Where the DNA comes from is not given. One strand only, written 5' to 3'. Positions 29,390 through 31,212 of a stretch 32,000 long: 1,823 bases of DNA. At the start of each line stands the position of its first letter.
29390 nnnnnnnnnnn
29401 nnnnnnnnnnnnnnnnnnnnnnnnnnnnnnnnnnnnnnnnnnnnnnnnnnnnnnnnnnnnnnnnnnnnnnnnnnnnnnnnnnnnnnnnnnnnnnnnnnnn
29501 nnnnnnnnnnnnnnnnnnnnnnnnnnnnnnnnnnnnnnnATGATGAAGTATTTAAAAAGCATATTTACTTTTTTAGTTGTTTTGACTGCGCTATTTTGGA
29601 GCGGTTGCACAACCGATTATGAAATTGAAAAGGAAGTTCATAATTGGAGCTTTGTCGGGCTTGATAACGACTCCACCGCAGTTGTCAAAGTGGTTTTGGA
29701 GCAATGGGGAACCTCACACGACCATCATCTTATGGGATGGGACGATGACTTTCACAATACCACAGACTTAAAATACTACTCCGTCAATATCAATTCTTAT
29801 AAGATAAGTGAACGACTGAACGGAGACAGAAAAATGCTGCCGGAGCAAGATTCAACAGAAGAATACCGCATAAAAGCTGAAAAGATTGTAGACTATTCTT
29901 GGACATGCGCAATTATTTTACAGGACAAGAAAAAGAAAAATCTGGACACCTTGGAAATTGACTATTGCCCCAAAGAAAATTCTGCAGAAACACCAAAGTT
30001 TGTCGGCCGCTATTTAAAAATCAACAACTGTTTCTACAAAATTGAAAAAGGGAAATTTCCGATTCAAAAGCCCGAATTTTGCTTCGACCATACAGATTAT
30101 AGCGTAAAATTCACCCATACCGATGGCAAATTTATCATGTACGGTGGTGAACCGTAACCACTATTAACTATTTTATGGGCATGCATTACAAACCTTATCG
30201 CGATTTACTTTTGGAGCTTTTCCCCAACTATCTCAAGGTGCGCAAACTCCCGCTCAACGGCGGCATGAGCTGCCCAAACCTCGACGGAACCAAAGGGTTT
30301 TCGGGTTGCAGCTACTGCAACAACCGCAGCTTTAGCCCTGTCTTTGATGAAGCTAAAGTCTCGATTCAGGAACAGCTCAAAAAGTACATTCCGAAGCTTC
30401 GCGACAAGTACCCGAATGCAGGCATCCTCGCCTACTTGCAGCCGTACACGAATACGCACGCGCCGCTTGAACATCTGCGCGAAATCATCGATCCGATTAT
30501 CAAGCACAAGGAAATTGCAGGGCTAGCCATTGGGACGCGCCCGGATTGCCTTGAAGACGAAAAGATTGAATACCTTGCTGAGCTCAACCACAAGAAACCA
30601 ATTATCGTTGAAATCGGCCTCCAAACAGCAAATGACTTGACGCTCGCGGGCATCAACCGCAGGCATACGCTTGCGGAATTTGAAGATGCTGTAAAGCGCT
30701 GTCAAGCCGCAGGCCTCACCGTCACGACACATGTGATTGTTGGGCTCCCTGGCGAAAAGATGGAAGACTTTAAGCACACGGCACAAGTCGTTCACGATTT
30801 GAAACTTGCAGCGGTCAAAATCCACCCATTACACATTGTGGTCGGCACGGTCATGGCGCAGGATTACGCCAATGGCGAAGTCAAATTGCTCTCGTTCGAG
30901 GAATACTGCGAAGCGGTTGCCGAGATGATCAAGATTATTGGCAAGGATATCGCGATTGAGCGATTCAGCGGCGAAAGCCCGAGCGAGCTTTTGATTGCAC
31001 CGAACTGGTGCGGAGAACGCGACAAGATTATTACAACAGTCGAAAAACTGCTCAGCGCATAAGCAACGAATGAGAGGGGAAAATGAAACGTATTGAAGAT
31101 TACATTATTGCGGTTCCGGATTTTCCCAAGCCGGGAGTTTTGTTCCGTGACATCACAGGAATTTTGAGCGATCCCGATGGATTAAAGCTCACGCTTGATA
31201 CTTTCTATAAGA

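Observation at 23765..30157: AT-rich, translationally coupled four-lipoprotein operon: best candidate for an undescribed cell-surface system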

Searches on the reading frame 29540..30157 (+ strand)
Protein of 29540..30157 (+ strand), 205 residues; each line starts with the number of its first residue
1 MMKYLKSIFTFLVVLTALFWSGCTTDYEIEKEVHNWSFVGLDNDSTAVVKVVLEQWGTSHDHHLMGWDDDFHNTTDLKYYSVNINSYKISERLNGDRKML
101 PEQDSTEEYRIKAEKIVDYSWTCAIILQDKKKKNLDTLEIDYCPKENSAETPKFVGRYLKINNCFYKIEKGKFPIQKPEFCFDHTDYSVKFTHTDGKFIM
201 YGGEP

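Call 3: search_protein_families(library=pfam, proteins=[window:29540-30157:+], max_evalue=1)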
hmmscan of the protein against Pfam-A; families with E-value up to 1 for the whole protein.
window:29540-30157:+ (205 aa): 1 family
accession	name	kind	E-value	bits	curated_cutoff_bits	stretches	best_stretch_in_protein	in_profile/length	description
PF23848.1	DUF7212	-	0.027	14.8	27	1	35-81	3-51/61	Family of unknown function (DUF7212)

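Call 4: search_protein_families(library=ncbifam, proteins=[window:29540-30157:+], max_evalue=1)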
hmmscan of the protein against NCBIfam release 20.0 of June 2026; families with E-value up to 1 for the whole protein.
window:29540-30157:+ (205 aa): 2 families
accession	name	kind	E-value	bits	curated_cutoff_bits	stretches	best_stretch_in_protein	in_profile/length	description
NF050002.1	YqbG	equivalog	0.062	13.4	100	1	102-154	69-120/125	protein YqbG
NF033216.1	lipo_YgdI_YgdR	subfamily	0.064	13.2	42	1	7-30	3-26/71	YgdI/YgdR family lipoprotein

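Call 15: find_homologous_proteins(query=window:29540-30157:+)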
Query window:29540-30157:+ (205 aa): 21 proteins with E <= 0.001 among 56 candidates.
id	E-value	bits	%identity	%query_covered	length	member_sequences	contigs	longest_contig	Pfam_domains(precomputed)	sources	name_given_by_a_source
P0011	2.5e-131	454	96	100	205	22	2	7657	-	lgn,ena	-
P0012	5.1e-93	329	68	100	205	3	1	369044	-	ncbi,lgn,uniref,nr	ncbi:hypothetical protein [Fibrobacter sp. UWB12]|uniref:hypothetical protein n=1 Tax=Fibrobacter sp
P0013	4.4e-91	322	67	100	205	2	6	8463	-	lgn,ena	-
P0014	1.9e-85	304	66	94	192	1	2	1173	-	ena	-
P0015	3.8e-85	303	64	100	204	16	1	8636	-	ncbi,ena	-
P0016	1.4e-84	301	65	94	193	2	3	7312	-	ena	-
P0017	2.6e-80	287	63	100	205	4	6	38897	-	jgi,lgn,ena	jgi:hypothetical protein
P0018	1.3e-78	282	58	100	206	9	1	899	-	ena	-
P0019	9.5e-75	269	67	88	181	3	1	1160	-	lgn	-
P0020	9.0e-73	263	59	100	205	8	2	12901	-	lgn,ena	-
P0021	2.4e-57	212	51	94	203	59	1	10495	-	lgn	-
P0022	3.4e-56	208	47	99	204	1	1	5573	-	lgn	-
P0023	8.1e-55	204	48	94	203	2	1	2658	-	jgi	jgi:hypothetical protein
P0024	9.9e-55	204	48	94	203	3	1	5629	-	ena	-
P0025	2.3e-54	202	45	99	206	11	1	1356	-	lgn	-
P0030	7.1e-31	126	33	90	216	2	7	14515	-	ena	-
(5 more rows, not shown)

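Call 28: predict_structure(alignment_id=A2)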
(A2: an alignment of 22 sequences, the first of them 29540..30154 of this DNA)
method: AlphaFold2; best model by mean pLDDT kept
length: 205 residues; sequences in the alignment: 22
mean_pLDDT: 87.6   pTM: 0.76
mean pLDDT of the five models: 87.6, 86.5, 85.1, 84.6, 83.5
residues with pLDDT >= 90: 128; 70-90: 57; 50-70: 20; < 50: 0
segments of 3 or more residues with pLDDT < 50: none
pLDDT, mean of each block of 10 residues (from residue 1): 72 70 73 95 93 92 78 91 92 76 94 85 92 95 76 94 95 96 95 95 93
secondary structure, 60 per line:
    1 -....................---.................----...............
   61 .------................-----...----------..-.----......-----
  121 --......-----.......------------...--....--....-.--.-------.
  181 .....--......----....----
elements in order: H2-21 E25-41 E46-61 E68-83 E89-91 E110-115 E123-128 E134-140 E153-155 E158-161 E164-167 E180-185 E188-193 E198-201

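Call 33: fold_search(model_id=the predicted structure, library=pdb)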
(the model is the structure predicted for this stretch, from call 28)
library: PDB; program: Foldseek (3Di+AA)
matches with E <= 10: 457; with E <= 0.001: 0
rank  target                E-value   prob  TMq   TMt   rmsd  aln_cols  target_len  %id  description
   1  5wlc_LL               9.8e-03  0.38  0.15  0.08  18.3       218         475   14  The complete structure of the small subunit processome (released 2017-09-27)
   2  5d9r                  4.7e-02  0.89  0.16  0.22  14.8        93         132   22  Crystal structure of a conserved domain in the intermembrane space region of the plastid division protein ARC6 (released 2015-11-11)
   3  9g42_A                5.6e-02  0.12  0.12  0.02  22.7       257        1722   10  Mouse Teneurin2 dimer variant A0B0 (released 2026-01-21)
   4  5had                  7.6e-02  0.77  0.15  0.21  14.2        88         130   24  Crystal structure of intermembrane space region of chloroplast protein ARC6 (released 2017-01-18)
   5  6g6q_F                1.1e-01  0.12  0.13  0.16  18.7       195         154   11  Crystal structure of the computationally designed Ika4 protein (released 2018-11-28)
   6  6g6q_G                1.4e-01  0.15  0.12  0.15  17.3       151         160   11  Crystal structure of the computationally designed Ika4 protein (released 2018-11-28)
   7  3oyy_B                1.6e-01  0.12  0.14  0.15  22.0       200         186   12  Structure of Pseudomonas aeruginosa elongation factor P (released 2011-03-09)
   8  8ayh_C                1.6e-01  0.09  0.13  0.05  20.4       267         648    7  Structure of Complement C5 in Complex with small molecule inhibitor and CVF (released 2022-12-21)
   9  6g6q_C                2.0e-01  0.14  0.15  0.18  17.1       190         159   10  Crystal structure of the computationally designed Ika4 protein (released 2018-11-28)
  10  6g6q_B                2.4e-01  0.14  0.15  0.18  18.3       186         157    8  Crystal structure of the computationally designed Ika4 protein (released 2018-11-28)
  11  6ven_L                3.6e-01  0.08  0.17  0.12  19.5       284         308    9  Yeast COMPASS in complex with a ubiquitinated nucleosome (released 2020-01-15)
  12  8xrm_B                3.8e-01  0.08  0.16  0.04  15.5       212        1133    8  RNA polymerase II elongation complex with DSIF, SPT6, and ELOF1 transcribing genomic DNA extracted from human nuclei (released 2025-05-07)
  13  8f5o_B                3.9e-01  0.18  0.21  0.05  18.4       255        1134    9  Structure of Leishmania tarentolae IFT-A (state 1) (released 2022-12-21)
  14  9l35_B                3.9e-01  0.13  0.20  0.15  17.6       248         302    7  Crystal structure of C45G9.5 protein from Caenorhabditis elegans (released 2025-12-17)
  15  8f5p_B                4.1e-01  0.20  0.20  0.04  16.8       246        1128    6  Structure of Leishmania tarentolae IFT-A (state 2) (released 2022-12-21)
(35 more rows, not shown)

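Call 44: find_related_loci(query=A2, collection=genome_contigs, flank=10000)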
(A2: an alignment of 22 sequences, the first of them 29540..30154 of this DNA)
Query A2 (205 aa) in genome_contigs; peptide patterns used: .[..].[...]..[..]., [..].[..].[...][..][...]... (x = any residue, [..] = any of these).
39 stretches matched a pattern; 3 encode a relative of the query (tblastn E <= 1e-3); 3 distinct loci.
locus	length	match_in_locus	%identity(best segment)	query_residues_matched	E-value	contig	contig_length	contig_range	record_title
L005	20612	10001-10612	66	1-205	1e-92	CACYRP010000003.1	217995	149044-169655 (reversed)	MAG: Fibrobacter succinogenes isolate RUG12208 genome assembly, contig: RUG12208_asm_3, whole genome shotgun sequence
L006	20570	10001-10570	49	13-205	1e-62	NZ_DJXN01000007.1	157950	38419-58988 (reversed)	MAG: Fibrobacter sp. UBA7003 UBA7003_contig_317, whole genome shotgun sequence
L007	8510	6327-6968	39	9-205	2e-45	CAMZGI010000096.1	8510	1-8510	MAG TPA_asm: uncultured Fibrobacter sp. isolate SRR10912533_bin.48_metaWRAP_v1.3_MAG genome assembly, contig: ERZ1421001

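Call 51: search_solved_structures(query=A2, max_evalue=10)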
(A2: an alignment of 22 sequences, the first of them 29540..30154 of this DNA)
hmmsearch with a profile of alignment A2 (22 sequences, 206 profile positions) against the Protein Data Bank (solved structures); distinct sequences matched with E-value up to 10: 1.
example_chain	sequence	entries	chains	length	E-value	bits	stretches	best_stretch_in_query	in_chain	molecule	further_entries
2lr2_A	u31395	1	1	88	1.1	12.4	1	59-121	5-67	Immunoglobulin G-binding protein A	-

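Call 63: find_encoding_contigs(protein=P0030, flank=10000, max_places=2)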
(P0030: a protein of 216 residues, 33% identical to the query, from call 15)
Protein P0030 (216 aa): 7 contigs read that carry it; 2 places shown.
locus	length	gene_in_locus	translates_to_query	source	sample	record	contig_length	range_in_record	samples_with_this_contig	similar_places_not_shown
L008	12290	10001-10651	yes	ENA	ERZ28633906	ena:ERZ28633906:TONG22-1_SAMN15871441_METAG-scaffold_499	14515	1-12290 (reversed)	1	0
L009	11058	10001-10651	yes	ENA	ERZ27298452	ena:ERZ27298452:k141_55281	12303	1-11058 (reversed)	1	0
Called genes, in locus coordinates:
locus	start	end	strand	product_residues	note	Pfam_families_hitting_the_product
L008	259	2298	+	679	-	PF07715:Plug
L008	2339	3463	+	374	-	-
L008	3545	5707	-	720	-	PF13487:HD_5, PF01966:HD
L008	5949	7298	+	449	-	-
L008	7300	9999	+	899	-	PF09603:Fib_succ_major (faint)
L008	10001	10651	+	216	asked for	-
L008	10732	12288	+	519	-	?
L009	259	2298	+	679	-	PF07715:Plug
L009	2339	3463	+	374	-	-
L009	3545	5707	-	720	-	PF13487:HD_5, PF01966:HD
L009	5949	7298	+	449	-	-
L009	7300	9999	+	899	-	PF09603:Fib_succ_major (faint)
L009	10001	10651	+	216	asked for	-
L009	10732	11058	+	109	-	?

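Call 64: find_encoding_contigs(protein=P0017, flank=10000, max_places=2)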
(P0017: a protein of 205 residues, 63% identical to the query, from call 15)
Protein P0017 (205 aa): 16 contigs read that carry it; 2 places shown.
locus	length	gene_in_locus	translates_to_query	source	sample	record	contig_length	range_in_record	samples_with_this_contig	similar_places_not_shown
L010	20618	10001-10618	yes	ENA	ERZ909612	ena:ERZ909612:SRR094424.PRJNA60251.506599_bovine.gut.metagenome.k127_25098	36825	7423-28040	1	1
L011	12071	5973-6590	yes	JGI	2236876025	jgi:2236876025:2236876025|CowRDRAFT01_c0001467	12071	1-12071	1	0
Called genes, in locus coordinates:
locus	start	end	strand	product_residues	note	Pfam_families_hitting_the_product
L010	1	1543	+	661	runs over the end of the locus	PF02412:TSP_3 (faint), PF00691:OmpA (weak)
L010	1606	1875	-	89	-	-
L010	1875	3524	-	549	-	PF00331:Glyco_hydro_10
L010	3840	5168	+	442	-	-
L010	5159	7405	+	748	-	-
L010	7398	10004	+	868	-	-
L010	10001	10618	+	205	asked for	-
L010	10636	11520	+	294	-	PF04055:Radical_SAM, PF16199:Radical_SAM_C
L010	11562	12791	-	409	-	PF00109:ketoacyl-synt, PF00108:Thiolase_N (faint), PF02801:Ketoacyl-synt_C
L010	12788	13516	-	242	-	PF00106:adh_short, PF01370:Epimerase (weak), PF08659:KR, PF16363:GDP_Man_Dehyd (faint), PF13561:adh_short_C2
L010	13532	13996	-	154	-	PF22817:ApeP-like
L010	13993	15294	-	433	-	PF00109:ketoacyl-synt, PF02801:Ketoacyl-synt_C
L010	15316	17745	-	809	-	PF03176:MMPL (weak)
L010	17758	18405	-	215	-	PF03548:LolA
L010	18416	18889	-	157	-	PF01643:Acyl-ACP_TE (faint), PF13279:4HBT_2, PF03061:4HBT (weak)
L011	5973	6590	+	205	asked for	-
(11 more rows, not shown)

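Call 69: fold_search(model_id=the predicted structure, library=viral)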
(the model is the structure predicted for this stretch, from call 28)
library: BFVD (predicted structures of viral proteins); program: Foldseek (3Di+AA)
matches with E <= 10: 681; with E <= 0.001: 1
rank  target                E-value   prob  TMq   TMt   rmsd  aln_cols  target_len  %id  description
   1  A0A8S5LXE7            8.8e-04  0.95  0.21  0.13  24.2       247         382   12  Uncharacterized protein [Myoviridae sp. ctZgq1]
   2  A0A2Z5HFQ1            2.6e-02  0.33  0.18  0.10  22.0       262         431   10  (no name in the UniProt tables at hand)
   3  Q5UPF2                3.4e-02  0.47  0.23  0.11  23.5       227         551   10  Putative BTB/POZ domain-containing protein L76 [Acanthamoeba polyphaga mimivirus]
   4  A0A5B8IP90            5.0e-02  0.20  0.15  0.05  20.9       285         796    9  Uncharacterized protein [Mimiviridae sp. ChoanoV1]
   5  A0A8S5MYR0            7.3e-02  0.97  0.16  0.09   9.4        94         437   12  Structural protein [Myoviridae sp. ctRRy11]
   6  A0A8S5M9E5            8.9e-02  0.20  0.13  0.17  17.4       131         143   14  Uncharacterized protein [Podoviridae sp. ctbO711]
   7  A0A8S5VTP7            1.0e-01  0.20  0.17  0.08  27.4       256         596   12  Anastral spindle 2 [Ackermannviridae sp.]
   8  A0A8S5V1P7            1.3e-01  0.33  0.21  0.07  15.9       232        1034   10  Tail spike protein [Myoviridae sp. ctJ2i1]
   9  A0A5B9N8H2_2          1.4e-01  0.13  0.13  0.03  24.6       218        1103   10  (no name in the UniProt tables at hand)
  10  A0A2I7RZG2            1.7e-01  0.13  0.15  0.10  19.8       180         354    9  Uncharacterized protein [Vibrio phage 1.261.O._10N.286.51.A7]
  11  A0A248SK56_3          1.8e-01  0.28  0.23  0.05  21.7       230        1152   12  (no name in the UniProt tables at hand)
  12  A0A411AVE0            1.8e-01  0.10  0.13  0.09  24.8       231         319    8  (no name in the UniProt tables at hand)
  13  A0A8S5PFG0            1.8e-01  0.09  0.14  0.09  21.8       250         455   10  Uncharacterized protein [Siphoviridae sp. ctwDU14]
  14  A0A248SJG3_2          1.9e-01  0.14  0.19  0.06  19.9       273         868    9  (no name in the UniProt tables at hand)
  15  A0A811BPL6            1.9e-01  0.13  0.16  0.05  21.6       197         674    9  F-box domain containing protein [Pandoravirus japonicus]
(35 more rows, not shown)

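Call 87: search_protein_families(library=padloc, proteins=[window:29540-30157:+], max_evalue=1)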
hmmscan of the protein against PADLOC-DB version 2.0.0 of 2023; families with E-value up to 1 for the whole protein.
window:29540-30157:+ (205 aa): 0 families

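Call 88: search_protein_families(library=phrogs, proteins=[window:29540-30157:+], max_evalue=1)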
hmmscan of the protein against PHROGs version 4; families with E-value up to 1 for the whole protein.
window:29540-30157:+ (205 aa): 2 families
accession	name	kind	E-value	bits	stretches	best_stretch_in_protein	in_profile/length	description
phrog_24663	-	unknown function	0.061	14.3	1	24-42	26-44/57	-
phrog_4279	-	unknown function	0.089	14.1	0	83-139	45-97/113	-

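Call 94: find_related_loci(query=A2, collection=metagenome_contigs, flank=9000)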
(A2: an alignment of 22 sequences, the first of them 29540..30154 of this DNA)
Query A2 (205 aa) in metagenome_contigs; peptide patterns used: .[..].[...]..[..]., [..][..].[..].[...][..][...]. (x = any residue, [..] = any of these).
422 stretches matched a pattern; 10 encode a relative of the query (tblastn E <= 1e-3); 10 distinct loci.
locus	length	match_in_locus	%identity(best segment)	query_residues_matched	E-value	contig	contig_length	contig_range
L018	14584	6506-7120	96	1-205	9e-135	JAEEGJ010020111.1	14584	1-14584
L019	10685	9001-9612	64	1-205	7e-89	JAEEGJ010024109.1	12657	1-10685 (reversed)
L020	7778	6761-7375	65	1-205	4e-87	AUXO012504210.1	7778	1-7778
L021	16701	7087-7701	61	1-205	1e-81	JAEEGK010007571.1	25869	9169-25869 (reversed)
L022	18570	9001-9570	49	13-205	3e-62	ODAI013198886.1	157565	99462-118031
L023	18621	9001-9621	48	1-205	3e-61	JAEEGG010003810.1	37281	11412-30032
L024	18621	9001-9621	48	1-205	3e-61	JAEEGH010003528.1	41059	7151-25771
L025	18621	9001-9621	48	1-205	3e-61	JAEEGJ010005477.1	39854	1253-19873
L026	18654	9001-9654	35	1-205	2e-32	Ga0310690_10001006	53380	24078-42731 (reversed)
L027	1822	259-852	33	26-205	6e-25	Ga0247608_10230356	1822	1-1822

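Call 95: find_related_loci(query=A2, collection=viral_contigs, flank=5000)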
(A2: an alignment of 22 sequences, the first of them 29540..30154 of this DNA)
Query A2 (205 aa) in viral_contigs; peptide patterns used: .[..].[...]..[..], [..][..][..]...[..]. (x = any residue, [..] = any of these).
33 stretches matched a pattern, but none encodes a relative of the query by tblastn (E <= 1e-3).

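Call 100: search_protein_families(library=pfam, alignment_id=A2, max_evalue=1)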
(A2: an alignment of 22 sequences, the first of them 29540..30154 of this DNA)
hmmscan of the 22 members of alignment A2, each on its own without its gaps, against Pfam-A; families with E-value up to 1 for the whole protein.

A. member 1, window:29540-30154:+ (205 aa): 1 family
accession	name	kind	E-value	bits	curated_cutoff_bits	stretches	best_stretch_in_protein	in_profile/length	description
PF23848.1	DUF7212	-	0.027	14.8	27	1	35-81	3-51/61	Family of unknown function (DUF7212)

B. families by the number of members that match (of 22 scanned): 13 families
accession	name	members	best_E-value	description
PF13045.11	DUF3905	5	0.022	Protein of unknown function (DUF3905)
PF23848.1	DUF7212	2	0.027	Family of unknown function (DUF7212)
PF24331.1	Phage_zn_bind_7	2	0.08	Mycobacterial phage zinc binding domain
PF22565.1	mSLOG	2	0.11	Minimal SLOG domain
PF20101.4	DUF6491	1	0.035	Family of unknown function (DUF6491)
PF02087.21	Nitrophorin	1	0.059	Nitrophorin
PF15957.10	Comm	1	0.064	Commissureless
PF17486.7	Cys_Knot_tox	1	0.1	Cystine knot toxins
PF16710.10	CTXphi_pIII-N1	1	0.1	N-terminal N1 domain of Vibrio phage CTXphi pIII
PF10913.13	DUF2706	1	0.15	Protein of unknown function (DUF2706)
PF07058.16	MAP70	1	0.16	Microtubule-associated protein 70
PF07458.17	SPAN-X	1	0.18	Sperm protein associated with nucleus, mapped to X chromosome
PF06474.18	LPAM_MltD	1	0.9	MltD lipid attachment motif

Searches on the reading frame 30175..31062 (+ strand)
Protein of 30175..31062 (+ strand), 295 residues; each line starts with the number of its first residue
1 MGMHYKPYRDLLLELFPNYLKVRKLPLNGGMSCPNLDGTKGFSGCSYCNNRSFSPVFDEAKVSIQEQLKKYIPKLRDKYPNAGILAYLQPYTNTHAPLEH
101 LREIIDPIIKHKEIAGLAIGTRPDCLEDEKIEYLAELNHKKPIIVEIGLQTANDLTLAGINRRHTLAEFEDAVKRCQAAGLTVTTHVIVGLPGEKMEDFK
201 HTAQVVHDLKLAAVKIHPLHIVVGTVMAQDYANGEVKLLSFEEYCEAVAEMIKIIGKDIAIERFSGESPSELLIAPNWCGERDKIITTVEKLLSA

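Call 80: find_encoding_contigs(protein=window:30175-31062:+, flank=8000, max_places=10)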
Protein window:30175-31062:+ (295 aa): 23 contigs read that carry it; 6 places shown.
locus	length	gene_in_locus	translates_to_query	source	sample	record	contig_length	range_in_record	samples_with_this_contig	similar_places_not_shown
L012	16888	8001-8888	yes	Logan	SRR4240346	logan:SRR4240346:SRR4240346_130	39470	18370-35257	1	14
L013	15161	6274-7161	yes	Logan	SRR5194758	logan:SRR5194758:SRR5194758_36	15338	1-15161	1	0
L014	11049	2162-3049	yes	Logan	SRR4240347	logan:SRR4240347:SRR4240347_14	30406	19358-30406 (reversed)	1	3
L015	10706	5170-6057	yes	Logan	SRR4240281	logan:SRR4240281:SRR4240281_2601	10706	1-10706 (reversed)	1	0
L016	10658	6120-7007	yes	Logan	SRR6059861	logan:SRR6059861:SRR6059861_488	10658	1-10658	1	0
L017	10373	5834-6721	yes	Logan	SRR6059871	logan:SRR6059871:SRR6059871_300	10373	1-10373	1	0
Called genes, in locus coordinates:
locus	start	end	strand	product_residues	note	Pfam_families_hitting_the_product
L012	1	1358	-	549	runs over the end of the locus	PF00331:Glyco_hydro_10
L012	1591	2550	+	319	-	-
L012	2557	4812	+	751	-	-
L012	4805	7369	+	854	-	-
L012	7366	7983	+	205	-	-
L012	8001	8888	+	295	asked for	PF04055:Radical_SAM, PF16199:Radical_SAM_C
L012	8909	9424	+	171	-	PF00156:Pribosyltran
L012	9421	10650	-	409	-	PF00109:ketoacyl-synt, PF00108:Thiolase_N (faint), PF02801:Ketoacyl-synt_C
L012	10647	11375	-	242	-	PF00106:adh_short, PF01370:Epimerase, PF08659:KR, PF13561:adh_short_C2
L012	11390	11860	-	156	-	PF22817:ApeP-like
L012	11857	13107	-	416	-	PF00109:ketoacyl-synt, PF02801:Ketoacyl-synt_C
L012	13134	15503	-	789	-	PF03176:MMPL (weak)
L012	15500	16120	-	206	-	-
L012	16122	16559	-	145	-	PF13279:4HBT_2, PF03061:4HBT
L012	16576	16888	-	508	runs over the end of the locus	PF00221:Lyase_aromatic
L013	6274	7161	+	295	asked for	PF04055:Radical_SAM, PF16199:Radical_SAM_C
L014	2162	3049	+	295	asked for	PF04055:Radical_SAM, PF16199:Radical_SAM_C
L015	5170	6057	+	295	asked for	PF04055:Radical_SAM, PF16199:Radical_SAM_C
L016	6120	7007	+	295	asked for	PF04055:Radical_SAM, PF16199:Radical_SAM_C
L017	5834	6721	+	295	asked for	PF04055:Radical_SAM, PF16199:Radical_SAM_C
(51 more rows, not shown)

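Call 89: search_protein_families(library=pfam, proteins=[window:30175-31062:+], max_evalue=0.00001)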
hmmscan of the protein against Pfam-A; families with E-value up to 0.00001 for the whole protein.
window:30175-31062:+ (295 aa): 2 families
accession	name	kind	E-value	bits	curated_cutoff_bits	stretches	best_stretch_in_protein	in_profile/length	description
PF16199.10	Radical_SAM_C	-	4e-24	84.9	31.9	1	213-292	3-82/85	Radical_SAM C-terminal domain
PF04055.27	Radical_SAM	-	4.7e-23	82.6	29.5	1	44-204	10-164/166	Radical SAM superfamily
